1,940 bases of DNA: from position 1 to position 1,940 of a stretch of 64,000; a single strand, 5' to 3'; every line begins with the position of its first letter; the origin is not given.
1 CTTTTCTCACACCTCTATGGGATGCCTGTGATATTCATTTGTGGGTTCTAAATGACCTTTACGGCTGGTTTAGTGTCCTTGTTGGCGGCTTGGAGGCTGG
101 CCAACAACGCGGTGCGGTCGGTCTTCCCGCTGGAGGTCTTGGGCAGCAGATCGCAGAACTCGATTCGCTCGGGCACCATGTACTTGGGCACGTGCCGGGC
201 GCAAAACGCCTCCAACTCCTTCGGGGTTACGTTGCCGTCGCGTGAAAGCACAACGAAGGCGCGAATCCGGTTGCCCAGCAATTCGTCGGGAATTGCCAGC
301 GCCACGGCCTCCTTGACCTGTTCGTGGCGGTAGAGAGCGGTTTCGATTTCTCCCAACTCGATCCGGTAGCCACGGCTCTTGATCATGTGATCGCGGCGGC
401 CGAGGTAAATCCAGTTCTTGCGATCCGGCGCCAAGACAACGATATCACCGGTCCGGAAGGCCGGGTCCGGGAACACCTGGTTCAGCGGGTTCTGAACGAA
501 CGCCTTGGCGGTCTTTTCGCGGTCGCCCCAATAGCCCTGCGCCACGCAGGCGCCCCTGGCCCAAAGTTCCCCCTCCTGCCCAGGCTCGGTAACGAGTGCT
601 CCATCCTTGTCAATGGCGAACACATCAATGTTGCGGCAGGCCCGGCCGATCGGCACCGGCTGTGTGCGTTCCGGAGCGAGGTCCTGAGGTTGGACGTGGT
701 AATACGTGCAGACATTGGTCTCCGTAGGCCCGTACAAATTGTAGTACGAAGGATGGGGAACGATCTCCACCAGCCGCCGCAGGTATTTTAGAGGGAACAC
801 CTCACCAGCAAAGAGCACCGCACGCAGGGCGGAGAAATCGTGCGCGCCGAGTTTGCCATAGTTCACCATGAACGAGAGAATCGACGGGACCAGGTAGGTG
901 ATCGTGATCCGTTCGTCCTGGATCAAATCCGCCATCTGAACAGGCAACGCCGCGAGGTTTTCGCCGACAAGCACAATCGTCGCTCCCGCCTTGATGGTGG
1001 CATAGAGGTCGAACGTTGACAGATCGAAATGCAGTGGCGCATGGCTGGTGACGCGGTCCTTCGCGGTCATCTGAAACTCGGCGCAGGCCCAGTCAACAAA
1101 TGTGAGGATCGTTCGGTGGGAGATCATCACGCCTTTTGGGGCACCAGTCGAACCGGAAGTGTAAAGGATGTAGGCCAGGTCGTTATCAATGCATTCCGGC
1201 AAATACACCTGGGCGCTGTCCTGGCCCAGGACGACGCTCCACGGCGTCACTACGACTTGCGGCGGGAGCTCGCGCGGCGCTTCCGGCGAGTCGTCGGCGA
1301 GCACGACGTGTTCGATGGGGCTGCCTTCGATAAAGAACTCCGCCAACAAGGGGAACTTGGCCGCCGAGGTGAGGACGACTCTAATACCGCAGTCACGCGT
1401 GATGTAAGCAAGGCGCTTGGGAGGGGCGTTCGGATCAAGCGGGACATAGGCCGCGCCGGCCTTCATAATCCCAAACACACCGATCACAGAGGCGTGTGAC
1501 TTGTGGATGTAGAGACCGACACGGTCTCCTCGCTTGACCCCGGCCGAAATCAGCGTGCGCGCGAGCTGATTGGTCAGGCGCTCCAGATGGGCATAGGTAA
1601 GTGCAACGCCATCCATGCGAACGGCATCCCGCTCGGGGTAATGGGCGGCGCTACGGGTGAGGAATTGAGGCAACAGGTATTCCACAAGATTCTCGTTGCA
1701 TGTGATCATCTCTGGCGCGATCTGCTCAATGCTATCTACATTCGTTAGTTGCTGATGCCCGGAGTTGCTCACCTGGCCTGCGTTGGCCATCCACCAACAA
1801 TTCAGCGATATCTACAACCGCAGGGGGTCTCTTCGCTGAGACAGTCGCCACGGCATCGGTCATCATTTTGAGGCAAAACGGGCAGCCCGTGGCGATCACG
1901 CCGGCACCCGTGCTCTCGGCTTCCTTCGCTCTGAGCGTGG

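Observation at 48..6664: Adenylation enzyme + ACAD + dedicated EtfAB + membrane Fe-S ETF-oxidase module at the distal end of an exopolysaccharide operon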

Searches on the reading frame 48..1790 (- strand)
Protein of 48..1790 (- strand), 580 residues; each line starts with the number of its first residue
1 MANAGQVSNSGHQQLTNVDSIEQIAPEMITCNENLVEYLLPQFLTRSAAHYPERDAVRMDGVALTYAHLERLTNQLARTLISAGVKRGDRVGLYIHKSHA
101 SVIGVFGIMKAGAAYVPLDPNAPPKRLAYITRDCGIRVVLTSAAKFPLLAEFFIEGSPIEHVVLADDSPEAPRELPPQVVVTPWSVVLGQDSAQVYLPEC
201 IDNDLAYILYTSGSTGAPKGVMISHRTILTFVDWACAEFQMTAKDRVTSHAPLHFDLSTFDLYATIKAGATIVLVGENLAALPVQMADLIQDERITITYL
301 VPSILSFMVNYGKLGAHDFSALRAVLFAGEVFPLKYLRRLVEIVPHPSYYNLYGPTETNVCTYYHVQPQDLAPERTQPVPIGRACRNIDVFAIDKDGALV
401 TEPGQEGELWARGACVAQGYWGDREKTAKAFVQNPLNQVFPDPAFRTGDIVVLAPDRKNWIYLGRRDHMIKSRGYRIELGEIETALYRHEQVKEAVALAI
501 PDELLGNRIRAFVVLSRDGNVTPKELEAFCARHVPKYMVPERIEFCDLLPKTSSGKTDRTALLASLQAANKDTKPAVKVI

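Call 3: search_protein_families(library=pfam, proteins=[window:48-1790:-])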
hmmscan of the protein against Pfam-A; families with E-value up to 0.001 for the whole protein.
window:48-1790:- (580 aa): 2 families
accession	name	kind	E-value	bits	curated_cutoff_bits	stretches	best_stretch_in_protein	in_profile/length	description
PF00501.34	AMP-binding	-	6.8e-92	308.7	29.9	1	45-421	2-384/384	AMP-binding enzyme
PF13193.12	AMP-binding_C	-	4.4e-20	72.8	24.5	1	481-556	1-76/76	AMP-binding enzyme C-terminal domain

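Call 4: search_protein_families(library=ncbifam, proteins=[window:48-1790:-])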
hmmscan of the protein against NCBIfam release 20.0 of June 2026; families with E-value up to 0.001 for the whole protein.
window:48-1790:- (580 aa): 106 families (the best 25 are shown)
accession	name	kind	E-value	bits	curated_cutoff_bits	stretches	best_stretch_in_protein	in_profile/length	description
TIGR01733.1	AA-adenyl-dom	subfamily_domain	2.2e-110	369.3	317.4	1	65-497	1-409/409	amino acid adenylation domain-containing protein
TIGR03098.1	ligase_PEP_1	hypoth_equivalog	1.3e-105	353.8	592.35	1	40-562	2-514/517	acyl-CoA ligase (AMP-forming), exosortase A system-associated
NF004837.0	PRK06187.1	subfamily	1.6e-95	320.4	476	1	38-571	8-527/531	long-chain-fatty-acid--CoA ligase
NF004282.0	PRK05691.1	subfamily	3.7e-86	288.7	4090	1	36-572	2186-2701/4334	non-ribosomal peptide synthase/polyketide synthase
NF041803.1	NRPS_SolG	exception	1.9e-83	280.7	2200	1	46-563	569-1071/1163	solanimycin non-ribosomal peptide synthetase SolG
NF003417.0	PRK04813.1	subfamily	4.8e-83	279.4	476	2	202-565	143-502/505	D-alanine--poly(phosphoribitol) ligase subunit DltA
TIGR01734.1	D-ala-DACP-lig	equivalog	5.3e-80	269.4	559.85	2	201-564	140-500/504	D-alanine--poly(phosphoribitol) ligase subunit DltA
NF006182.0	PRK08316.1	subfamily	4.8e-79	266.2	663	1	39-557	12-508/523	fatty acyl-CoA synthetase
NF038078.1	NRPS_MxcG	equivalog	8.6e-78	261.9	2300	1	43-573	461-967/1442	myxochelin non-ribosomal peptide synthetase MxcG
NF047350.1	aureusi_NRPS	equivalog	1e-75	254.8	2500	1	42-575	1438-1921/2373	aureusimine non-ribosomal peptide synthetase AusA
NF006181.0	PRK08314.1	subfamily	1.1e-69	235.3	705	1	29-558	15-546/563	long-chain-fatty-acid--CoA ligase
NF009233.0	PRK12583.1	subfamily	2.1e-61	208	832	2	203-561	201-545/558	fatty acid CoA ligase family protein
NF007605.2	PRK10252.1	equivalog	2.7e-61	207.4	2400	1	34-571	450-967/1292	enterobactin non-ribosomal peptide synthetase EntF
NF005801.1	PRK07656.1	equivalog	4e-61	207.2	657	1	40-557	3-494/500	FadD3 family acyl-CoA ligase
NF004822.0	PRK06178.1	equivalog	4.7e-60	203.8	782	1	39-568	38-569/571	acyl-CoA synthetase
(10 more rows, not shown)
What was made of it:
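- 48..1790 (-): Stand-alone proline-type adenylation enzyme (PltF/PigI-like). An alternative start is the ATG at 1709. TIGR01733 passed (call 4).
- On XrtA/PEP-CTERM-associated acyl-CoA ligase (TIGR03098): 353.8 bits against 592.35 (call 4).
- On Dlt-type D-alanylation system: DltA TIGR01734 scores 269 against 560 (call 4).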

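Call 7: find_encoding_contigs(protein=window:48-1790:-, flank=10000, max_places=6)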
Protein window:48-1790:- (580 aa): 17 contigs read that carry it; 6 places shown.
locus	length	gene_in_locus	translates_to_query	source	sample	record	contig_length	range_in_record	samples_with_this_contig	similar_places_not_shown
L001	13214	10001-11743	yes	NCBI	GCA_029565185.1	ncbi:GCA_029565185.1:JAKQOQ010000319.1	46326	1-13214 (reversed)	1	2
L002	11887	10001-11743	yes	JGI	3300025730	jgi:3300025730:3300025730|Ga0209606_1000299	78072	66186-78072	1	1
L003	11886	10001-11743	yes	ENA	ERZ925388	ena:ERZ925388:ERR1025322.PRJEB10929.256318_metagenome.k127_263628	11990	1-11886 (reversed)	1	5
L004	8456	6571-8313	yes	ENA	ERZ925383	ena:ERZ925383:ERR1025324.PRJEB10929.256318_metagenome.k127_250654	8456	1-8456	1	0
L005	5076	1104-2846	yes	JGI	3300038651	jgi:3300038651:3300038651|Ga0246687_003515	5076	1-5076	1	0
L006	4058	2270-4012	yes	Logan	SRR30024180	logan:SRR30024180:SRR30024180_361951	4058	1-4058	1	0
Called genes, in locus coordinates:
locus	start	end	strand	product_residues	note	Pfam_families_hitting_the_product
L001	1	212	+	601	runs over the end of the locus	PF00733:Asn_synthase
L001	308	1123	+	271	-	PF01522:Polysacc_deac_1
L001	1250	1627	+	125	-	PF05635:23S_rRNA_IVP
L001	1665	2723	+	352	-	PF13480:Acetyltransf_6, PF02388:FemAB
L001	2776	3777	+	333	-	PF00535:Glycos_transf_2, PF13641:Glyco_tranf_2_3, PF13632:Glyco_trans_2_3 (faint)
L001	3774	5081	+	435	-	-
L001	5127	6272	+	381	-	PF02771:Acyl-CoA_dh_N, PF02770:Acyl-CoA_dh_M, PF00441:Acyl-CoA_dh_1, PF08028:Acyl-CoA_dh_2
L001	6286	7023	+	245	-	PF01012:ETF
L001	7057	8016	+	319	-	PF01012:ETF, PF00766:ETF_alpha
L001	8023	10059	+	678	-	PF02665:Nitrate_red_gam (weak), PF12797:Fer4_2 (weak), PF13183:Fer4_8, PF13187:Fer4_9, PF13237:Fer4_10, PF13484:Fer4_16 (weak), PF02754:CCG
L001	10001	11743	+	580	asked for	PF00501:AMP-binding, PF13193:AMP-binding_C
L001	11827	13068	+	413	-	PF14294:DUF4372, PF01609:DDE_Tnp_1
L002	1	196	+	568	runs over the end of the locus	PF00733:Asn_synthase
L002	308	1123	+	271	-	PF01522:Polysacc_deac_1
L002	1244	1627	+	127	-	PF05635:23S_rRNA_IVP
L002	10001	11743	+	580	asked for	PF00501:AMP-binding, PF13193:AMP-binding_C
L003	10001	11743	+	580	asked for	PF00501:AMP-binding, PF13193:AMP-binding_C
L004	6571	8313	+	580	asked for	PF00501:AMP-binding, PF13193:AMP-binding_C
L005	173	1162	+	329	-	PF02754:CCG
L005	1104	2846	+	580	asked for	PF00501:AMP-binding, PF13193:AMP-binding_C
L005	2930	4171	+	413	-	PF14294:DUF4372, PF01609:DDE_Tnp_1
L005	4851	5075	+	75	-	?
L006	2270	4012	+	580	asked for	PF00501:AMP-binding, PF13193:AMP-binding_C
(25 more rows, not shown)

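Call 18: search_solved_structures(query=window:48-1790:-, max_evalue=1e-20, show_alignments=3)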
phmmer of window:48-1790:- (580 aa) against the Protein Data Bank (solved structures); distinct sequences matched with E-value up to 1e-20: 176 (the best 60 are shown).
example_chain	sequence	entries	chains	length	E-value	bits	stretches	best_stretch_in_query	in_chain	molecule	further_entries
6mfy_A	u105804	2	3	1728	2.6e-124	418.9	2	40-562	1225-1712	Linear gramicidin synthase subunit A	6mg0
6mfz_A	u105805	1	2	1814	3.1e-124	418.6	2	41-562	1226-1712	Linear gramicidin synthase subunit A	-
9be3_A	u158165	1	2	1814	3.1e-124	418.6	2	41-562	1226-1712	Linear gramicidin synthase subunit A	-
9be4_A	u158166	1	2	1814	3.1e-124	418.6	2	41-562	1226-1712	Linear gramicidin synthase subunit A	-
9meh_A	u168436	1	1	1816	3.2e-124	418.6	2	41-562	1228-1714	Linear gramicidin synthase subunit A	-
8xjz_C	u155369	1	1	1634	6.5e-111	374.6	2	203-568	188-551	Peptide synthetase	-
6o6e_B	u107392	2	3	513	1.1e-94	321.1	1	40-566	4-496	L-proline--[L-prolyl-carrier protein] ligase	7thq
4d4g_A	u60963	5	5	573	3.8e-76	259.8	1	44-564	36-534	APNAA1 | APNA A1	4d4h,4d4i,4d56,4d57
9bfd_A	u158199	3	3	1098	3.5e-74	253.4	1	42-570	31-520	Tyrocidine synthase 1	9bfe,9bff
9bfd_B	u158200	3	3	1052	7.6e-73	249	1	185-563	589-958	Tyrocidine synthase 2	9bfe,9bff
7ly7_A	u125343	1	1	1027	1.5e-68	234.8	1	198-568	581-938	BmdB, Bacillamide NRPS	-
7ly4_E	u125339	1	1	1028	1.5e-68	234.8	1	198-568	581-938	BmdB, bacillamide NRPS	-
5jjq_A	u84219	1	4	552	6e-68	232.8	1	199-566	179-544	AMP-dependent synthetase and ligase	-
8hlk_A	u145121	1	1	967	1.3e-67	231.7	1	39-562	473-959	Microcystin synthetase B (Fragment)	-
3vnq_A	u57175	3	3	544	6e-66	226.2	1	203-565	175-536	NRPS adenylation protein CytC1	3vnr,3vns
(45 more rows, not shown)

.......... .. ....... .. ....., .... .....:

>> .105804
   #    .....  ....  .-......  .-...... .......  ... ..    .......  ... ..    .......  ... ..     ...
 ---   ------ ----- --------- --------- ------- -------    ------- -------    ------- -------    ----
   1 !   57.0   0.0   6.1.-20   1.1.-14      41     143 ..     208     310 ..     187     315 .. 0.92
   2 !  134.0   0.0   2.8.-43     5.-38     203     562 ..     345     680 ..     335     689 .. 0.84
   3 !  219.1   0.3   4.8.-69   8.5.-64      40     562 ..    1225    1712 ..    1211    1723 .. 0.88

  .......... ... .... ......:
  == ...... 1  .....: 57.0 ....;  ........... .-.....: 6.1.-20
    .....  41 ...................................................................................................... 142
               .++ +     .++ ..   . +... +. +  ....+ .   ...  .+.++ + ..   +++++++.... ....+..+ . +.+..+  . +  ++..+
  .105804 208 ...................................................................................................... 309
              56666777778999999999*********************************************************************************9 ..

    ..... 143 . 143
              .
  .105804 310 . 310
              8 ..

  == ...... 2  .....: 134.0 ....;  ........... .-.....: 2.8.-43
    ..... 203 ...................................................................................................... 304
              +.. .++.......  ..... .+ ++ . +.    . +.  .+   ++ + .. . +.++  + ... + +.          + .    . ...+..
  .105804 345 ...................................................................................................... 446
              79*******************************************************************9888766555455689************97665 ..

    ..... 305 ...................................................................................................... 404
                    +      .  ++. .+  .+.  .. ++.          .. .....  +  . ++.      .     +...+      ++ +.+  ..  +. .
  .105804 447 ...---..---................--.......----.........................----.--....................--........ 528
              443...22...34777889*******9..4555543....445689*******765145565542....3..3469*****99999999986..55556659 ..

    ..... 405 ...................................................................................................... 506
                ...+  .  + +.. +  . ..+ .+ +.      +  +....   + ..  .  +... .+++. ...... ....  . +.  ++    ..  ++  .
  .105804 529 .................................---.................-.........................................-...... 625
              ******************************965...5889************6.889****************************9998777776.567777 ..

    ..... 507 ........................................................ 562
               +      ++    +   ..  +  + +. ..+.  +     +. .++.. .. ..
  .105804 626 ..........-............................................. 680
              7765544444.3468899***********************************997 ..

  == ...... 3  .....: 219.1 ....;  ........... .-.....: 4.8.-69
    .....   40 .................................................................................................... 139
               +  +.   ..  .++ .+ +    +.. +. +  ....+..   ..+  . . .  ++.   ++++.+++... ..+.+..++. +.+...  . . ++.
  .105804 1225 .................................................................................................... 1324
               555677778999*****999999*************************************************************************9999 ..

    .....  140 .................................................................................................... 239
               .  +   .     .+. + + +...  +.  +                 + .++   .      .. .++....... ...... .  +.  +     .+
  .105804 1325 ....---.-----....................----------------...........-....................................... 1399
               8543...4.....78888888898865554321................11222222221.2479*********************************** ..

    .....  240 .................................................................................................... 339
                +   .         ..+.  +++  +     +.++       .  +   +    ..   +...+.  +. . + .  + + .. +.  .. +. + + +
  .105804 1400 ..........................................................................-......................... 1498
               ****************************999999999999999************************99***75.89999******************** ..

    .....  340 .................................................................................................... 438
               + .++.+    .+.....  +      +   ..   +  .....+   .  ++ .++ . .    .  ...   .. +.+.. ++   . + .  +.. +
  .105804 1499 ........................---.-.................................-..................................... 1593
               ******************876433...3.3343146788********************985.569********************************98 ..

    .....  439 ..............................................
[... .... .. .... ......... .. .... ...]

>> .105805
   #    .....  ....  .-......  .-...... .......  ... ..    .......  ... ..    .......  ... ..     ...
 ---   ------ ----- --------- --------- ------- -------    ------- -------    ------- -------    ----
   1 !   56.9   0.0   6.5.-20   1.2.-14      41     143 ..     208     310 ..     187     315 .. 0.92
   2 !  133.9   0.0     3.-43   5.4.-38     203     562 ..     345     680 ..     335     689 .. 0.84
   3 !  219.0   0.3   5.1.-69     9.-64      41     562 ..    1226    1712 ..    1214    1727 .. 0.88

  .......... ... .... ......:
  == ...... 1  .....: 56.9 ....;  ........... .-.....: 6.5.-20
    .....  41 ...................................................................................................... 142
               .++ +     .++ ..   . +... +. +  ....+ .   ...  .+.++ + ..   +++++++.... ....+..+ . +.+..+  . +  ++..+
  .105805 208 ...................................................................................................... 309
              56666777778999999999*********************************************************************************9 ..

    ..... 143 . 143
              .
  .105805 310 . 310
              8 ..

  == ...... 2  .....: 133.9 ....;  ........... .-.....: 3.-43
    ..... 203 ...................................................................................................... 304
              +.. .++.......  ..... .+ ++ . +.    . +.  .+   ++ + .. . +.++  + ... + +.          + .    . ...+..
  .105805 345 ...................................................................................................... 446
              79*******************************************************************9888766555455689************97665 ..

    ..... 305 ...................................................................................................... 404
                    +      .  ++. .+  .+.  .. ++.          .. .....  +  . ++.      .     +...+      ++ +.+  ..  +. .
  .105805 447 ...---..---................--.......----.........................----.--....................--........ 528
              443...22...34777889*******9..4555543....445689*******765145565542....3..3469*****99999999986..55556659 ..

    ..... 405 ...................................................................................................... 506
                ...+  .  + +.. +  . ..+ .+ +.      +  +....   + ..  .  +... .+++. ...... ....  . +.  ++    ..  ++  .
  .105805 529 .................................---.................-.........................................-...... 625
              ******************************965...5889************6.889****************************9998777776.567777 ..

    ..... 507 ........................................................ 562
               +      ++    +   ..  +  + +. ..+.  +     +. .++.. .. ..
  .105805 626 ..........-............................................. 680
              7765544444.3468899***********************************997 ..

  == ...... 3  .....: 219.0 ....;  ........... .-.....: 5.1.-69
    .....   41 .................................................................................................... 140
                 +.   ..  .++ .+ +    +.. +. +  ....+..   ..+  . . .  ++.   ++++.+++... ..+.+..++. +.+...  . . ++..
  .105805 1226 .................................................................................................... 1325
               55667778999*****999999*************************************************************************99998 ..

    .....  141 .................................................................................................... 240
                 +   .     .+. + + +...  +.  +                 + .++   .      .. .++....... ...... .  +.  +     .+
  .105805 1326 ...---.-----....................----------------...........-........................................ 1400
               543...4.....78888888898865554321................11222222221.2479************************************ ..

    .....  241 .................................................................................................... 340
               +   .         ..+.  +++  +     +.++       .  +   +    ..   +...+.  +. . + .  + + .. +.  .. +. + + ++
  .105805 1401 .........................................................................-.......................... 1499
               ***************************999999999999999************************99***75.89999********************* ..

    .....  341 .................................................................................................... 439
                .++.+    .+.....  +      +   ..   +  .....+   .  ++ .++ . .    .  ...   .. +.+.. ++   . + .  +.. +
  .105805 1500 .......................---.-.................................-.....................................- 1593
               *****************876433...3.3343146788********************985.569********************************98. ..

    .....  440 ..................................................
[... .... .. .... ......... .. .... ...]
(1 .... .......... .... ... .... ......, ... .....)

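Call 72: search_protein_families(library=pfam, proteins=[L005:4701-5075:+], max_evalue=0.001)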
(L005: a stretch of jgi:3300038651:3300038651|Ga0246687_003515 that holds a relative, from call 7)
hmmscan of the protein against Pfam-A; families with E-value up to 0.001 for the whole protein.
L005:4701-5075:+ (125 aa): 1 family
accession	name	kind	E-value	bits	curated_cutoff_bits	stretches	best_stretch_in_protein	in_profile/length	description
PF00953.26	Glycos_transf_4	-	1.6e-06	28.7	27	1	83-123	3-43/160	Glycosyl transferase family 4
